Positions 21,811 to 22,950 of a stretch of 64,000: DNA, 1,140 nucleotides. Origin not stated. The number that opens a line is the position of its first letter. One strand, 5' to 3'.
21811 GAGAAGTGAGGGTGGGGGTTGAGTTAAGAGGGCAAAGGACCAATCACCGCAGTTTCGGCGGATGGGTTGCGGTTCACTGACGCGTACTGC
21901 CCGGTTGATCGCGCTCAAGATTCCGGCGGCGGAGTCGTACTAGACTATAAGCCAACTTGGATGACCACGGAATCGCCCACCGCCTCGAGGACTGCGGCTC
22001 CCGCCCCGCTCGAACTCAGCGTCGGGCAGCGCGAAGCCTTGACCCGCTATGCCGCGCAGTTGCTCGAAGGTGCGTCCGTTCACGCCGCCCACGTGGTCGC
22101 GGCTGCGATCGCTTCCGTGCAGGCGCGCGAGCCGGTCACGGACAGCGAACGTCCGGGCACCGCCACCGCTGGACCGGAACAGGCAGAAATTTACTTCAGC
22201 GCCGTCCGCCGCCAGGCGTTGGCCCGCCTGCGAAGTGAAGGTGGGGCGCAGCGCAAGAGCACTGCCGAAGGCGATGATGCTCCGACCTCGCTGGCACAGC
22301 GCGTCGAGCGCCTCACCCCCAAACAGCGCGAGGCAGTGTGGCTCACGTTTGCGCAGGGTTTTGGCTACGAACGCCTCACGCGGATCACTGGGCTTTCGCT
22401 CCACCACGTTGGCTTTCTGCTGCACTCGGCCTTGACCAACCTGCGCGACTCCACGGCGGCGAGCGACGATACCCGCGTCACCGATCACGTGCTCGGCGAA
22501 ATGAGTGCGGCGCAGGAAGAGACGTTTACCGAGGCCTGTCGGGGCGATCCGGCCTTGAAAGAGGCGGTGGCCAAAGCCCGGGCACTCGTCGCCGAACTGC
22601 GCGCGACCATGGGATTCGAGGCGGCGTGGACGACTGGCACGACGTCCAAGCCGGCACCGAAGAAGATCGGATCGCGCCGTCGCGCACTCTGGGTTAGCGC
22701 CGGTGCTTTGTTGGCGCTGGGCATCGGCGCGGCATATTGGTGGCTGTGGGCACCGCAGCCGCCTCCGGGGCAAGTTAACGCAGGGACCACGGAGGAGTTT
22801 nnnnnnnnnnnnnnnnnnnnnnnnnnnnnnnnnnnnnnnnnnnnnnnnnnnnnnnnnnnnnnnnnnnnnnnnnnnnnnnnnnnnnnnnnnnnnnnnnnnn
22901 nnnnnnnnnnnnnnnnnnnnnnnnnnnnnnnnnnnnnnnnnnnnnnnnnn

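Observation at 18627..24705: Tandem ECF sigma / anti-sigma-vWA module whose second copy is a single sigma-like/anti-sigma/TM/vWA polypeptide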

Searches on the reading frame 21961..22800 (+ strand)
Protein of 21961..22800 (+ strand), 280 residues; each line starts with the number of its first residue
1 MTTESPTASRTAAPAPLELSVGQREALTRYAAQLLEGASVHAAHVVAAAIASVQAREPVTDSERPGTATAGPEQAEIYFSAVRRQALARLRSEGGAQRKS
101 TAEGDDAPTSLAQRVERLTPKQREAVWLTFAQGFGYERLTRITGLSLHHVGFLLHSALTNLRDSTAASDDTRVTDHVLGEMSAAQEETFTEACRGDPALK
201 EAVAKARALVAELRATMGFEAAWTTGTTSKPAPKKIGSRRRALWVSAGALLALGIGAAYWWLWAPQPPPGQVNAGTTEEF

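Call 8: find_homologous_proteins(query=window:21961-22800:+, max_evalue=0.001)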
Query window:21961-22800:+ (280 aa): 2 proteins with E <= 0.001 among 8000 candidates.
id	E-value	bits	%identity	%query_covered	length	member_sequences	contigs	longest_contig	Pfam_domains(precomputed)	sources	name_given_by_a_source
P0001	3.4e-46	176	49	77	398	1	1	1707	PF08281.19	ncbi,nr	ncbi:MAG: sigma-70 family RNA polymerase sigma factor, partial [Verrucomicrobia bacterium]|nr:sigma-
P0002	3.3e-7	48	35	49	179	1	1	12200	PF04545.23,PF04542.21,PF08281.19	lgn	-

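Call 15: search_protein_representatives(protein=window:21961-22800:+)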
Query: 280 residues. Proteins with E-value up to 0.001 (for the whole library): 245; up to 1e-10: 20; up to 1e-30: 9. The best 150 are listed.
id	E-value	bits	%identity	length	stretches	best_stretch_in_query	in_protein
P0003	1.1e-173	592.4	100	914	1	1-280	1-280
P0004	3.7e-51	190.8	51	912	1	1-266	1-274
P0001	1.1e-46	176.1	52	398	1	66-272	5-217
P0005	1.3e-45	172.6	47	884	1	28-270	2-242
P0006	4.0e-45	171.0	48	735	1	8-264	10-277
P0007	3.6e-44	167.9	52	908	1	3-264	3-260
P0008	1.3e-38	149.6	48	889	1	22-276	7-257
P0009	3.3e-35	138.5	43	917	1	2-266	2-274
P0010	4.5e-31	125.0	43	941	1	6-262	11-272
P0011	1.7e-25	106.7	40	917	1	12-262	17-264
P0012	2.8e-25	106.0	41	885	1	17-259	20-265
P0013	4.4e-20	88.9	48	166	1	9-161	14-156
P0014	4.1e-19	85.8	37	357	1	6-222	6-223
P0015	7.8e-19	84.8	37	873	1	16-261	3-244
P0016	8.0e-15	71.7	28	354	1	24-270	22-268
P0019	4.1e-12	62.8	31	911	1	17-270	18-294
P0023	7.5e-10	55.4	39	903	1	2-265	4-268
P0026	9.6e-09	51.8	35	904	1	13-175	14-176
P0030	1.0e-07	48.4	33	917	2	8-257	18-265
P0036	7.0e-07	45.7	33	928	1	98-268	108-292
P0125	8.7e-05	38.8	33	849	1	6-266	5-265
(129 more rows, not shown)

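Call 23: find_homologous_proteins(query=A3, max_evalue=0.00001)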
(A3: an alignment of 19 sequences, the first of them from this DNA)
Query A3 (19 sequences) (271 aa, profile of the alignment): 5 proteins with E <= 0.00001 among 8000 candidates.
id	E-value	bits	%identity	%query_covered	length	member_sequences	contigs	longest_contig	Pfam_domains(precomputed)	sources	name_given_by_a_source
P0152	1.7e-70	256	30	66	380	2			PF08281.19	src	-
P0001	1.3e-69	253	50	75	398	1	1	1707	PF08281.19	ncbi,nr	ncbi:MAG: sigma-70 family RNA polymerase sigma factor, partial [Verrucomicrobia bacterium]|nr:sigma-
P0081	5.5e-68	248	32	40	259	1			-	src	-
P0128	2.2e-43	167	36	32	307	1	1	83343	-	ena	-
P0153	9.2e-6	43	38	11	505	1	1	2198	PF19190.7,PF04542.21,PF08281.19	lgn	-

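Call 24: find_encoding_contigs(protein=P0004, flank=10000, max_places=3)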
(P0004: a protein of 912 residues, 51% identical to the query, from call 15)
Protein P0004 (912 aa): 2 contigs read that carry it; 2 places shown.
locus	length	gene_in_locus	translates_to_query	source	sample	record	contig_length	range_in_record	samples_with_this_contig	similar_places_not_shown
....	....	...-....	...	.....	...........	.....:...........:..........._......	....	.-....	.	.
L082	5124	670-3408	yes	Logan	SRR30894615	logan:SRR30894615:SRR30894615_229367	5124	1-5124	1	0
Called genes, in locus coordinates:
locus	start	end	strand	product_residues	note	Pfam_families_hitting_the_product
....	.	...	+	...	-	?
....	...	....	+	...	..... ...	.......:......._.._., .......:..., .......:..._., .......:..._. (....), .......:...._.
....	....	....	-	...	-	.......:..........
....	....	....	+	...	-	-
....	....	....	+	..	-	?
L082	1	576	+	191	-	?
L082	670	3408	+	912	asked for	PF08281:Sigma70_r4_2, PF00092:VWA, PF13519:VWA_2, PF13768:VWA_3 (weak), PF12034:YfbK_C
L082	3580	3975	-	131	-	PF00903:Glyoxalase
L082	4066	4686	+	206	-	-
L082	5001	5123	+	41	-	?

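Call 26: find_encoding_contigs(protein=P0007, flank=10000, max_places=2)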
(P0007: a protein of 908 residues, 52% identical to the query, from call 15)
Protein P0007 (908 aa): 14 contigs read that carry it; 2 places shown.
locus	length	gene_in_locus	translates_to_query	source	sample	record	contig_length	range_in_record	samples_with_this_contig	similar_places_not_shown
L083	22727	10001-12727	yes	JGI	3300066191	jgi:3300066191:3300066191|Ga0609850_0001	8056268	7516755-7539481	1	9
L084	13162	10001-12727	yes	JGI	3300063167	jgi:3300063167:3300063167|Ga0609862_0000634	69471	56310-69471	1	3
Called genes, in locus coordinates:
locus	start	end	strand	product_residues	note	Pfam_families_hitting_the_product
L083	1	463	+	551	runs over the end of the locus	-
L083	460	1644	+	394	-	PF14258:DUF4350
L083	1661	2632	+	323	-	PF20030:bpMoxR, PF07726:AAA_3, PF07728:AAA_5, PF17863:AAA_lid_2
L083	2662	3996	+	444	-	PF01882:DUF58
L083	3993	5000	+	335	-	PF28475:DUF8413, PF01944:SpoIIM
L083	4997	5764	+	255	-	PF06271:RDD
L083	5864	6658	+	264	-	PF14237:GYF_2, PF06271:RDD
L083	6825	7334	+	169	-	PF04542:Sigma70_r2, PF08281:Sigma70_r4_2, PF04545:Sigma70_r4 (weak)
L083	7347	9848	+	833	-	PF12450:vWF_A, PF00092:VWA, PF13519:VWA_2, PF13768:VWA_3 (weak), PF12034:YfbK_C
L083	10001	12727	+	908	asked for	PF08281:Sigma70_r4_2, PF00092:VWA, PF13519:VWA_2, PF13768:VWA_3 (weak), PF12034:YfbK_C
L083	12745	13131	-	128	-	PF00903:Glyoxalase, PF22677:Ble-like_N (weak)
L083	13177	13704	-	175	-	PF10604:Polyketide_cyc2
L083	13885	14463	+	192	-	-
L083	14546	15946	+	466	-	PF04542:Sigma70_r2 (weak), PF04545:Sigma70_r4, PF08281:Sigma70_r4_2, PF03544:TonB_C (weak)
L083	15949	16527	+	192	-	-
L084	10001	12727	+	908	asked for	PF08281:Sigma70_r4_2, PF00092:VWA, PF13519:VWA_2, PF13768:VWA_3 (weak), PF12034:YfbK_C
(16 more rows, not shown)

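Call 27: find_encoding_contigs(protein=P0010, flank=10000, max_places=2)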
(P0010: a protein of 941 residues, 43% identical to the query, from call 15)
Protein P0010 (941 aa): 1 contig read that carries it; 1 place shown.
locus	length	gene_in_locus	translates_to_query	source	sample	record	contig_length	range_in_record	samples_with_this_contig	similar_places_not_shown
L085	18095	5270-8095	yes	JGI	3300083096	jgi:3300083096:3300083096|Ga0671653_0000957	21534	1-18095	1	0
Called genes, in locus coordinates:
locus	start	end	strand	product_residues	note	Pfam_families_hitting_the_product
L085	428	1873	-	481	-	PF07394:DUF1501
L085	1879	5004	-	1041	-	PF07635:PSCyt1, PF07583:PSCyt2, PF07587:PSD1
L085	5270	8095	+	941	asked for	PF08281:Sigma70_r4_2, PF00092:VWA, PF13519:VWA_2, PF13768:VWA_3 (weak), PF12034:YfbK_C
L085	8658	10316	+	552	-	PF00370:FGGY_N, PF02782:FGGY_C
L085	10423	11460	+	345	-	PF08240:ADH_N, PF16912:Glu_dehyd_C, PF00107:ADH_zinc_N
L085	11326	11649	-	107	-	-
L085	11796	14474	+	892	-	PF07715:Plug (weak)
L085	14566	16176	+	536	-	-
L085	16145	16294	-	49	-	-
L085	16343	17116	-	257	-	PF00106:adh_short, PF01370:Epimerase, PF08659:KR, PF13561:adh_short_C2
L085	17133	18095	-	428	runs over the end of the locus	PF02746:MR_MLE_N (faint), PF13378:MR_MLE_C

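Call 28: find_encoding_contigs(protein=P0019, flank=10000, max_places=2)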
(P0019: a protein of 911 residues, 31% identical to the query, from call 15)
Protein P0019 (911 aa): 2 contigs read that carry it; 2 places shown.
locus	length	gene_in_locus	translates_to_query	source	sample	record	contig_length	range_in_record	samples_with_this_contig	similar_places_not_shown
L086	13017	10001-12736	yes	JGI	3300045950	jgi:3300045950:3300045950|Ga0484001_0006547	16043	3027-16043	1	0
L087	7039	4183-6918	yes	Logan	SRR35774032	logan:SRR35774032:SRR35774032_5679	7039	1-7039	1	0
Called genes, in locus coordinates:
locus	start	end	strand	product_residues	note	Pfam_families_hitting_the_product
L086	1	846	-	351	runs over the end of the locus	PF01758:SBF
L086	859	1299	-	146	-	PF01022:HTH_5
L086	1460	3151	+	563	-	PF00005:ABC_tran, PF02463:SMC_N (faint), PF13304:AAA_21 (faint), PF12848:ABC_tran_Xtn, PF00005:ABC_tran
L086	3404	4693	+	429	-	PF07969:Amidohydro_3, PF01979:Amidohydro_1, PF07969:Amidohydro_3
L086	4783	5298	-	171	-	-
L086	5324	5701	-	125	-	PF01479:S4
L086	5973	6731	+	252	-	PF20108:DUF6498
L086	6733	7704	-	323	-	PF07934:OGG_N, PF00730:HhH-GPD (weak)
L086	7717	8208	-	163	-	-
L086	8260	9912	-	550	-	PF00496:SBP_bac_5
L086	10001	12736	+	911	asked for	PF08281:Sigma70_r4_2, PF04545:Sigma70_r4 (weak), PF12450:vWF_A, PF00092:VWA, PF13519:VWA_2, PF12034:YfbK_C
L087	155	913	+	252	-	PF20108:DUF6498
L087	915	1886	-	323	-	PF07934:OGG_N, PF00730:HhH-GPD (weak)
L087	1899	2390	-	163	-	-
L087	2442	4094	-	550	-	PF00496:SBP_bac_5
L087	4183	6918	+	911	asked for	PF08281:Sigma70_r4_2, PF04545:Sigma70_r4 (weak), PF12450:vWF_A, PF00092:VWA, PF13519:VWA_2, PF12034:YfbK_C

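Call 30: predict_structure(alignment_id=A3)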
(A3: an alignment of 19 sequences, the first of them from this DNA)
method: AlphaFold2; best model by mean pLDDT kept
length: 271 residues; sequences in the alignment: 19
mean_pLDDT: 81.7   pTM: 0.73
mean pLDDT of the five models: 81.7, 80.2, 78.8, 78.8, 78.5
residues with pLDDT >= 90: 153; 70-90: 40; 50-70: 60; < 50: 18
segments of 3 or more residues with pLDDT < 50: 227-235, 237-239
pLDDT, mean of each block of 10 residues (from residue 1): 75 80 93 92 97 80 56 89 96 73 64 92 96 95 97 96 76 96 97 96 95 88 53 47 52 72 70 37
secondary structure, 60 per line:
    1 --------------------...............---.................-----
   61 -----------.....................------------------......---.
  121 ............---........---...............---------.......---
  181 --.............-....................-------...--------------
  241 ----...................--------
elements in order: H21-35 H39-55 H72-92 H111-116 H120-132 H136-143 H147-161 H171-177 H183-195 H197-216 H245-263

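Call 35: fold_search(model_id=the predicted structure, library=pdb)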
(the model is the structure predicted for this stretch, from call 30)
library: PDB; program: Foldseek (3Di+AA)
matches with E <= 10: 212; with E <= 0.001: 0
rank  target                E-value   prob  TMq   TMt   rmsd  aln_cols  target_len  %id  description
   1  6dv9_F                1.3e-02  0.99  0.19  0.29  26.7       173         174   20  Crystal structure of Mycobacterium tuberculosis transcription initiation complex(ECF sigma factor L) containing 5nt RN (released 2019-02-20)
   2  9by5_B                1.8e-02  1.00  0.29  0.30   9.5       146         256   23  Crystal Structure of RT-PhyR (ruthe_01174) (released 2025-05-21)
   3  5uxx_C                2.2e-02  1.00  0.37  0.59   6.3       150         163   20  Co-crystal structure of the sigma factor RpoE in complex with the anti-sigma factor NepR from Bartonella quintana (released 2018-02-28)
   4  5uxx_A                2.2e-02  1.00  0.37  0.60   7.2       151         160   20  Co-crystal structure of the sigma factor RpoE in complex with the anti-sigma factor NepR from Bartonella quintana (released 2018-02-28)
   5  9cb6_C                2.5e-02  1.00  0.33  0.36   9.2       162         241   20  Crystal Structure of RT-PhyR (ruthe_02744) (released 2025-05-28)
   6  2lfw_MODEL_1_A        2.9e-02  1.00  0.34  0.54   6.8       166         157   21  NMR structure of the PhyRSL-NepR complex from Sphingomonas sp. Fr1 (released 2012-04-25)
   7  9by5_C                3.5e-02  1.00  0.32  0.35  10.5       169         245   18  Crystal Structure of RT-PhyR (ruthe_01174) (released 2025-05-21)
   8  9m9e_F                3.7e-02  0.99  0.20  0.30  20.9       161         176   19  Structural Basis of Pausing During Transcription Initiation in Mycobacterium tuberculosis (released 2026-01-14)
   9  9by5_A                6.4e-02  1.00  0.31  0.33  10.8       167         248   17  Crystal Structure of RT-PhyR (ruthe_01174) (released 2025-05-21)
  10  9cb6_A                7.0e-02  1.00  0.31  0.35   9.7       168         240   19  Crystal Structure of RT-PhyR (ruthe_02744) (released 2025-05-28)
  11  7qh5_A                8.1e-02  1.00  0.37  0.33  11.6       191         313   15  The crystal structure of the sigma factor SigG1 from Streptomyces tsukubaensis NRRL18488 (released 2022-12-21)
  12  4nqw_A                8.5e-02  0.99  0.23  0.38  11.3       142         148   19  Structure of Mycobacterium tuberculosis extracytoplasmic function sigma factor SigK in complex with the cytosolic doma (released 2014-01-22)
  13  9cb6_D                9.7e-02  1.00  0.33  0.38   8.9       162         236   19  Crystal Structure of RT-PhyR (ruthe_02744) (released 2025-05-28)
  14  5wuq_A                1.1e-01  1.00  0.36  0.57   5.9       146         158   11  Crystal structure of SigW in complex with its anti-sigma RsiW, a zinc binding form (released 2017-03-29)
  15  6dxo_A                1.1e-01  0.98  0.20  0.37  14.0       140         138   18  1.8 A structure of RsbN-BldN complex. (released 2018-07-11)
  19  5wuq_B                1.3e-01  1.00  0.35  0.57   5.7       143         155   12  Crystal structure of SigW in complex with its anti-sigma RsiW, a zinc binding form (released 2017-03-29)
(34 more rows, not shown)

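Call 36: search_protein_families(library=pfam, alignment_id=A2, max_evalue=0.01)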
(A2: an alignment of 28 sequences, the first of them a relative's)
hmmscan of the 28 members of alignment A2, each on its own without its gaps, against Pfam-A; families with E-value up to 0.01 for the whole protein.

A. member 1, P0003 (914 aa): 6 families
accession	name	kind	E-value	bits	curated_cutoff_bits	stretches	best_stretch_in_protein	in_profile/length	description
PF12034.13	YfbK_C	-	1.1e-15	58.7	25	1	748-912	8-184/184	Uncharacterized protein YfbK, C-terminal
PF13519.12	VWA_2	-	1.8e-14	54.7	27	1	566-670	1-106/107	von Willebrand factor type A domain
PF00092.34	VWA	-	1e-12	49.1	23.8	1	566-730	2-164/174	von Willebrand factor type A domain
PF13768.12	VWA_3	-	1.3e-06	29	27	1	565-720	2-151/155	von Willebrand factor type A domain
PF08281.18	Sigma70_r4_2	-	1.8e-05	24.8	25.7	1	111-159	4-52/54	Sigma-70, region 4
PF04545.22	Sigma70_r4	-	0.0039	17.1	24.1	1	116-162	3-49/50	Sigma-70, region 4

B. families by the number of members that match (of 28 scanned): 14 families
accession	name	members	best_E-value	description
PF00092.34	VWA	28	2.6e-19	von Willebrand factor type A domain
PF13519.12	VWA_2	27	1.7e-19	von Willebrand factor type A domain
PF12034.13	YfbK_C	26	4.9e-36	Uncharacterized protein YfbK, C-terminal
PF08281.18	Sigma70_r4_2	26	2e-12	Sigma-70, region 4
PF13768.12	VWA_3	25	9.8e-11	von Willebrand factor type A domain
PF04545.22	Sigma70_r4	19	5.1e-08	Sigma-70, region 4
PF12450.13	vWF_A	15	7e-17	von Willebrand factor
PF05762.20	VWA_CoxE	12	3.5e-05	VWA domain containing CoxE-like protein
PF01882.25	DUF58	2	0.00079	Protein of unknown function DUF58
PF04297.20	UPF0122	1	0.00013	Putative helix-turn-helix protein, YlxM / p13 like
PF22233.2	PhyR_sigma-like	1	0.0018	Response regulator PhyR, sigma-like domain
PF04811.21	Sec23_trunk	1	0.0054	Sec23/Sec24 trunk domain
PF04542.20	Sigma70_r2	1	0.0079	Sigma-70 region 2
PF07638.17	Sigma70_ECF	1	0.0087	ECF sigma factor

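Call 42: find_encoding_contigs(protein=P0012, flank=8000, max_places=1)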
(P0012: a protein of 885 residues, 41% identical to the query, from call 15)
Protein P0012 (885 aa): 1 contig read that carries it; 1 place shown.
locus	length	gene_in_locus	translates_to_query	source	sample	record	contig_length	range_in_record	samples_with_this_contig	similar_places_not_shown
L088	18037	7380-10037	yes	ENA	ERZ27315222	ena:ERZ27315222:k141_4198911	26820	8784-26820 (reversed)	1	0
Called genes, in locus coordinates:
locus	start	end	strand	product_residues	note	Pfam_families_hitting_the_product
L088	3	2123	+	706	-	?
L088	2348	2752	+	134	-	PF00072:Response_reg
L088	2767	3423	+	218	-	-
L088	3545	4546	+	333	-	PF01408:GFO_IDH_MocA, PF22725:GFO_IDH_MocA_C3, PF02894:GFO_IDH_MocA_C (weak)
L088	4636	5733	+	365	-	PF00027:cNMP_binding, PF00512:HisKA, PF02518:HATPase_c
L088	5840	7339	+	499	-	-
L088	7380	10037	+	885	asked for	PF08281:Sigma70_r4_2 (weak), PF12450:vWF_A, PF00092:VWA, PF13519:VWA_2, PF13768:VWA_3, PF12034:YfbK_C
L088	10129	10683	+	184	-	PF11138:DUF2911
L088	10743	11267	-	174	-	-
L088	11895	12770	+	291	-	PF00753:Lactamase_B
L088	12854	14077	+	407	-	PF09565:RE_NgoFVII (weak), PF13091:PLDc_2 (faint)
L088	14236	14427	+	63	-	-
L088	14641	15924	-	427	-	PF01053:Cys_Met_Meta_PP, PF00155:Aminotran_1_2 (weak), PF01041:DegT_DnrJ_EryC1 (weak)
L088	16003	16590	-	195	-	PF05724:TPMT, PF08241:Methyltransf_11 (weak), PF08242:Methyltransf_12 (weak), PF13649:Methyltransf_25 (weak)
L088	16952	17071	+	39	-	-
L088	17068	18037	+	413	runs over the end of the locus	PF01546:Peptidase_M20, PF07687:M20_dimer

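Call 43: find_encoding_contigs(protein=P0026, flank=8000, max_places=1)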
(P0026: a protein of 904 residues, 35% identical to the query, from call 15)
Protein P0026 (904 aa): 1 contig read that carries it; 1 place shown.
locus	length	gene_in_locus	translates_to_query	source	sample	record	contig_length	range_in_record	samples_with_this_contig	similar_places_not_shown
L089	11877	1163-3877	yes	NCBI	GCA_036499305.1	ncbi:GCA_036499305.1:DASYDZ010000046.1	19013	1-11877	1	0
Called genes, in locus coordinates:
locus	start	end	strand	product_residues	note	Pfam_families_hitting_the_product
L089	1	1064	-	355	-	PF00496:SBP_bac_5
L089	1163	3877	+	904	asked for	PF08281:Sigma70_r4_2 (weak), PF12450:vWF_A, PF00092:VWA, PF13519:VWA_2, PF13768:VWA_3 (weak), PF12034:YfbK_C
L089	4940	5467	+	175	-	PF04542:Sigma70_r2, PF08281:Sigma70_r4_2, PF04545:Sigma70_r4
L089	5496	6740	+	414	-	PF12450:vWF_A, PF12034:YfbK_C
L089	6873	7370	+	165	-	PF04074:DUF386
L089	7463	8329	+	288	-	PF04378:RsmJ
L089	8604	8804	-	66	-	-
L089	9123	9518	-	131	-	PF00011:HSP20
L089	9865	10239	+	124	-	PF12643:MazG-like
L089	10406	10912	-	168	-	PF16798:DUF5069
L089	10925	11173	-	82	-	-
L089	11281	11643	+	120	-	-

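Call 44: find_encoding_contigs(protein=P0030, flank=8000, max_places=1)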
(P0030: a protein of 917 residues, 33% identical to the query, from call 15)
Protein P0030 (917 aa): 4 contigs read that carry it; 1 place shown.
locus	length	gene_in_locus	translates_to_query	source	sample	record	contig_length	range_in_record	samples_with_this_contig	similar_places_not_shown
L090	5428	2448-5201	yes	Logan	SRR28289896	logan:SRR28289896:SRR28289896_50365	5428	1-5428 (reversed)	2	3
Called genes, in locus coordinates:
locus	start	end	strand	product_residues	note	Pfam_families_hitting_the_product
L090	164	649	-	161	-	-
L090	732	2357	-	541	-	PF00496:SBP_bac_5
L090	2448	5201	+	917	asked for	PF08281:Sigma70_r4_2, PF00092:VWA, PF13519:VWA_2, PF13768:VWA_3 (weak), PF12034:YfbK_C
